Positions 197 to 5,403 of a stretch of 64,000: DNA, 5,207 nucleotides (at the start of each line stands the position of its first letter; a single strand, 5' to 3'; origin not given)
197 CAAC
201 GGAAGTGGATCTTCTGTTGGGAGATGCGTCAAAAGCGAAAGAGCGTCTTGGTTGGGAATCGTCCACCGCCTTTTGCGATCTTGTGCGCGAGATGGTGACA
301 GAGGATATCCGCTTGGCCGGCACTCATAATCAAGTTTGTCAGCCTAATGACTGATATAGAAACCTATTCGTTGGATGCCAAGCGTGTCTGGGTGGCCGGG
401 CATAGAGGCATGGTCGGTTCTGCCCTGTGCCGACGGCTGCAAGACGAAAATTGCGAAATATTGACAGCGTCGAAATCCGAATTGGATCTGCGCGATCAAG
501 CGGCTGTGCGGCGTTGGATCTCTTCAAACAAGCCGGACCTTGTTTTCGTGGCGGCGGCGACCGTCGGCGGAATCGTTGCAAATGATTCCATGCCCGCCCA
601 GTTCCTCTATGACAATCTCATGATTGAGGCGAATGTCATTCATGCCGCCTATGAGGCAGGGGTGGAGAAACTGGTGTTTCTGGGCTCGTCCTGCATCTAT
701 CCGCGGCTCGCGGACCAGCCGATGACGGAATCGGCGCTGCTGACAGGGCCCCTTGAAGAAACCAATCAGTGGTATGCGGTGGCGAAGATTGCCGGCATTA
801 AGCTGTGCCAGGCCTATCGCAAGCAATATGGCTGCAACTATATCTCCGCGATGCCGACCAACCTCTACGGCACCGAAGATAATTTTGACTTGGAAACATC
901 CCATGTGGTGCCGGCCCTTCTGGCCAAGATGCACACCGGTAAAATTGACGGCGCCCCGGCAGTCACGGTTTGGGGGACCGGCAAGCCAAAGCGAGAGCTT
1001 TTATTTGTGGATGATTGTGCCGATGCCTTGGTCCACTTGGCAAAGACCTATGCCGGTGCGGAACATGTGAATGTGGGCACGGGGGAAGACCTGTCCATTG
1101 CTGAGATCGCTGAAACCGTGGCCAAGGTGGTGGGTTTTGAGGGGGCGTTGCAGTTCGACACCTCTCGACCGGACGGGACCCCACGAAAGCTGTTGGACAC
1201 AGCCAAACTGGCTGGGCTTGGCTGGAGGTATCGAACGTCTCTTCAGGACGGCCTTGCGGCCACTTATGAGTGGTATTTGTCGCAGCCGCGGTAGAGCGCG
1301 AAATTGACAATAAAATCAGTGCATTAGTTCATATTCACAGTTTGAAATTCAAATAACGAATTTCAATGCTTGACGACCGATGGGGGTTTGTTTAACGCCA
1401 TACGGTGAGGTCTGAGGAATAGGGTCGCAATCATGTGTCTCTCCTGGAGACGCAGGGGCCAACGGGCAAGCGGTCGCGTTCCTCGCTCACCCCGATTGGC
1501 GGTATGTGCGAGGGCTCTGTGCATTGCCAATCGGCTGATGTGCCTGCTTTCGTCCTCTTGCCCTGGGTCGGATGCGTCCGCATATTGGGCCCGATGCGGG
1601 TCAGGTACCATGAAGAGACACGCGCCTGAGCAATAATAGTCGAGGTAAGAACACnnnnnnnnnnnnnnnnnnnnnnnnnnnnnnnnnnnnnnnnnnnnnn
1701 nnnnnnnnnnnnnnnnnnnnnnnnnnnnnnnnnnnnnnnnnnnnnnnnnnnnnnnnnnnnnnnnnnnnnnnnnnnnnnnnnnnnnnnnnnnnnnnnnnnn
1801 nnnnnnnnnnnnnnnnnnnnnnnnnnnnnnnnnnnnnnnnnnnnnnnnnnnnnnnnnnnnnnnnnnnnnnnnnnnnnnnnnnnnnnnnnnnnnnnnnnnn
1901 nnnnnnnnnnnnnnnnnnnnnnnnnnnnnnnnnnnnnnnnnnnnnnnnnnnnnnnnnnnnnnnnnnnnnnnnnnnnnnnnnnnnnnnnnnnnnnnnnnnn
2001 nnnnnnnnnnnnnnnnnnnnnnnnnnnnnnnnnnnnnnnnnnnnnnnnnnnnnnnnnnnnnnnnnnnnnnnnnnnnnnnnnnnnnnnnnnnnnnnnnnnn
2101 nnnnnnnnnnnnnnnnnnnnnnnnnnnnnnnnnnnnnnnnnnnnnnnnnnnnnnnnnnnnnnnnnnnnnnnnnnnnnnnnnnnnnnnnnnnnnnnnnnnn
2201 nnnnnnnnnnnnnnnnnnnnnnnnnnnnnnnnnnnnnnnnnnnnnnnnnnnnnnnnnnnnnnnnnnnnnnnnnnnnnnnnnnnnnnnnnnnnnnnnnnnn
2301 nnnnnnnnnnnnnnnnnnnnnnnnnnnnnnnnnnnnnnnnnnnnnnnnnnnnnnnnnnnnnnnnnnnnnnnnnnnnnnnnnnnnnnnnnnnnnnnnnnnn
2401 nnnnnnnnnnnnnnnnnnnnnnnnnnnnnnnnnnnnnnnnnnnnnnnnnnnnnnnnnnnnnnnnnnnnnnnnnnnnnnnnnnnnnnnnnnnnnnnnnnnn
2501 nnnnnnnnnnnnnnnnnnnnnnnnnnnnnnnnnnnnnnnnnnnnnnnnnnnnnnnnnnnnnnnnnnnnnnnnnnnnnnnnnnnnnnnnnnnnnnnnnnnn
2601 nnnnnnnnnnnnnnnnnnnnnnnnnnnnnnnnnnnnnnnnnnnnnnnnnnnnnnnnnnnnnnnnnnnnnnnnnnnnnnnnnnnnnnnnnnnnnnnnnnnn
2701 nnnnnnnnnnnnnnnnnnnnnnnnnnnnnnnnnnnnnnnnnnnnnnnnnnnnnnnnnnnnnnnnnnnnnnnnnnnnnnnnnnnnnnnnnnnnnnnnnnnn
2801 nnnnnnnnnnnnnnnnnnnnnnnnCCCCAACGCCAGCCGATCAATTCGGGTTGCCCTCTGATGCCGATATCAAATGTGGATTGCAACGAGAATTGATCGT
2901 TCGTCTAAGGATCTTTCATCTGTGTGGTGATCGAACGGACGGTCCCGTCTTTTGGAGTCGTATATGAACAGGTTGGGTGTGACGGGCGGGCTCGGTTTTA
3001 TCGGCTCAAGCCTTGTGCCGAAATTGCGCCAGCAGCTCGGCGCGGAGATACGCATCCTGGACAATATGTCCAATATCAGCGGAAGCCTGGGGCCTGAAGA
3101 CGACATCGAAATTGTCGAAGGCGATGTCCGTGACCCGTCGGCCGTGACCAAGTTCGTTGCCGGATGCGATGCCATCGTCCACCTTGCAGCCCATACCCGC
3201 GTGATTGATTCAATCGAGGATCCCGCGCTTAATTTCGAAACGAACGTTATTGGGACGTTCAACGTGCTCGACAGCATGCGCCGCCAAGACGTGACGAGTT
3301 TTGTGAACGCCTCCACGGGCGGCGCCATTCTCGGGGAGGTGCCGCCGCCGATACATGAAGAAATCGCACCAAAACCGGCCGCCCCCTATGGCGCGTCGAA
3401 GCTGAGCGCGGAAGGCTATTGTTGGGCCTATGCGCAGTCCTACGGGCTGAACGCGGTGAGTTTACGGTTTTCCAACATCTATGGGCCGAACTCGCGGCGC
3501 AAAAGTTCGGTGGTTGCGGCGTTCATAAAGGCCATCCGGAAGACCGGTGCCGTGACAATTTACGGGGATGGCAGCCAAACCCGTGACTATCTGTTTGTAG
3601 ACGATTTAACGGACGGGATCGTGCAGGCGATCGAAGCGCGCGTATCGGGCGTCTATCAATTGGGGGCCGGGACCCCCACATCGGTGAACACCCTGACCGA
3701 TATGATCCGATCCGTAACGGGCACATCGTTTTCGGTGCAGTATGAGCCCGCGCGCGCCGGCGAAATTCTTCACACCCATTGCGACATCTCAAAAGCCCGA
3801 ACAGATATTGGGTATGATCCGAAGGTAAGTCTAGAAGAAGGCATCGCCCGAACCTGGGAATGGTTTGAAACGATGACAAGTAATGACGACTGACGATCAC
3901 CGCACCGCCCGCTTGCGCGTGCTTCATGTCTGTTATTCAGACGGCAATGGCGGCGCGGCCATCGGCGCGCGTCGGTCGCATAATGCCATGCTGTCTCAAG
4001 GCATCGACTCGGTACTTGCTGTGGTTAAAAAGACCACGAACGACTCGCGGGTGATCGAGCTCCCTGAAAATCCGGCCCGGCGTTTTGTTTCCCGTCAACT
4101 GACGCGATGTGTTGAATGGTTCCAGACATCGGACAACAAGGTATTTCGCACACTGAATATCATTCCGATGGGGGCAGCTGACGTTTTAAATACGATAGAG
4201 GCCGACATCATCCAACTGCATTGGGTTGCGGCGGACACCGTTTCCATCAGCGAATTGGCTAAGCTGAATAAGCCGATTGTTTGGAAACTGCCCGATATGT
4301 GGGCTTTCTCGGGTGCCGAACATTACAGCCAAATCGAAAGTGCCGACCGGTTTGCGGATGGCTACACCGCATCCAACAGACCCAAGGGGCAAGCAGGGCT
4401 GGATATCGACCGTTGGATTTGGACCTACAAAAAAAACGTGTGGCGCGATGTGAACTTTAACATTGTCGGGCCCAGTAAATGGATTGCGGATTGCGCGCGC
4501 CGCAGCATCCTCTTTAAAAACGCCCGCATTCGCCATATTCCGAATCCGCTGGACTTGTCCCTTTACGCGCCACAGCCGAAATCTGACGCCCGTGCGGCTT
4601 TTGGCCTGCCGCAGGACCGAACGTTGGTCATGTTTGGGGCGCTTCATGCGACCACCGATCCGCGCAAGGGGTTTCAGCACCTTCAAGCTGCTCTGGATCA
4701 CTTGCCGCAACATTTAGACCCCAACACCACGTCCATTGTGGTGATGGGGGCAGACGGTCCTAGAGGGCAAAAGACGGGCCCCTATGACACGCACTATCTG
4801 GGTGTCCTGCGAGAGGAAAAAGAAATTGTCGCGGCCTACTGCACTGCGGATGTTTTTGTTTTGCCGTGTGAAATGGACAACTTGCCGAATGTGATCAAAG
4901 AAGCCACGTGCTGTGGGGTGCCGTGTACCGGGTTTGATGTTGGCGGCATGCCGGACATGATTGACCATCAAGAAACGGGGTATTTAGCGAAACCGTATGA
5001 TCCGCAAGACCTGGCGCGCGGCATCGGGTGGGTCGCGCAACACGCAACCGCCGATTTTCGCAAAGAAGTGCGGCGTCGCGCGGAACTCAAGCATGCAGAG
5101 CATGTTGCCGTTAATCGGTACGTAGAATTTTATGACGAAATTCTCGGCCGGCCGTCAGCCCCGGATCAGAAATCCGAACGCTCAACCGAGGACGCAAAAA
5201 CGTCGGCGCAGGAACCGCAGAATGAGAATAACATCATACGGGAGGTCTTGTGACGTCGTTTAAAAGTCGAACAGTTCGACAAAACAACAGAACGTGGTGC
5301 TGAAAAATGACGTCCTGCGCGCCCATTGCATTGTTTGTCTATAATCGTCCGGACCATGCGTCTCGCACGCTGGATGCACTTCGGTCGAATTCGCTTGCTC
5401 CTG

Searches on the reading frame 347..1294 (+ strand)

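Call 83: search_protein_families(library=pfam, proteins=[window:347-1294:+], max_evalue=0.00001)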
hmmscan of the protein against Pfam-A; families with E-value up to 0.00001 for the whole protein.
window:347-1294:+ (315 aa): 4 families
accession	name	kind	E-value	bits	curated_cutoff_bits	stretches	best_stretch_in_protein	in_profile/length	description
PF01370.27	Epimerase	-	1.9e-63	214.6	20.9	1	15-244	2-240/240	NAD dependent epimerase/dehydratase family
PF16363.11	GDP_Man_Dehyd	-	5.5e-20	72.5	27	1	45-304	58-330/332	GDP-mannose 4,6 dehydratase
PF04321.23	RmlD_sub_bind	-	1.7e-09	37.7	27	1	13-130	2-117/287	RmlD substrate binding domain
PF02719.21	Polysacc_synt_2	-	9.4e-07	28.7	20.2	0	47-113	62-127/293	Polysaccharide biosynthesis protein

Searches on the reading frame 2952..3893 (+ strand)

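Call 83: search_protein_families(library=pfam, proteins=[window:2952-3893:+], max_evalue=0.00001)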
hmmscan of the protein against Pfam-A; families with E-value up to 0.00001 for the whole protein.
window:2952-3893:+ (313 aa): 7 families
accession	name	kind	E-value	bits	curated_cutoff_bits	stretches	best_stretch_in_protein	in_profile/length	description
PF01370.27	Epimerase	-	4.9e-57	193.5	20.9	1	10-238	3-240/240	NAD dependent epimerase/dehydratase family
PF16363.11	GDP_Man_Dehyd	-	2.7e-48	165.6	27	1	10-300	2-331/332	GDP-mannose 4,6 dehydratase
PF01073.25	3Beta_HSD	-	4.7e-23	82.1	22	1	10-227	2-229/280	3-beta hydroxysteroid dehydrogenase/isomerase family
PF02719.21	Polysacc_synt_2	-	1.2e-20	74.3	20.2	1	10-274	3-270/293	Polysaccharide biosynthesis protein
PF04321.23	RmlD_sub_bind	-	2.4e-15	56.8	27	1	9-258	4-233/287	RmlD substrate binding domain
PF13460.12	NAD_binding_10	-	1.7e-11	44.8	27.2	1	12-156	1-130/184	NAD(P)H-binding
PF07993.18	NAD_binding_4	-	8.4e-11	41.9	20.1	1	52-217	63-252/258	Male sterility protein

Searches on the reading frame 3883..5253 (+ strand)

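Call 83: search_protein_families(library=pfam, proteins=[window:3883-5253:+], max_evalue=0.00001)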
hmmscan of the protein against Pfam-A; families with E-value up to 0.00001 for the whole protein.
window:3883-5253:+ (456 aa): 2 families
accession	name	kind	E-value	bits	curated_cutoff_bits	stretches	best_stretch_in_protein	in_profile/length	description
PF13692.12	Glyco_trans_1_4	-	1.3e-19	71.3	27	1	246-384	2-139/142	Glycosyl transferases group 1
PF00534.26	Glycos_transf_1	-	1.1e-17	64.5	26.4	1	258-396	24-165/172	Glycosyl transferases group 1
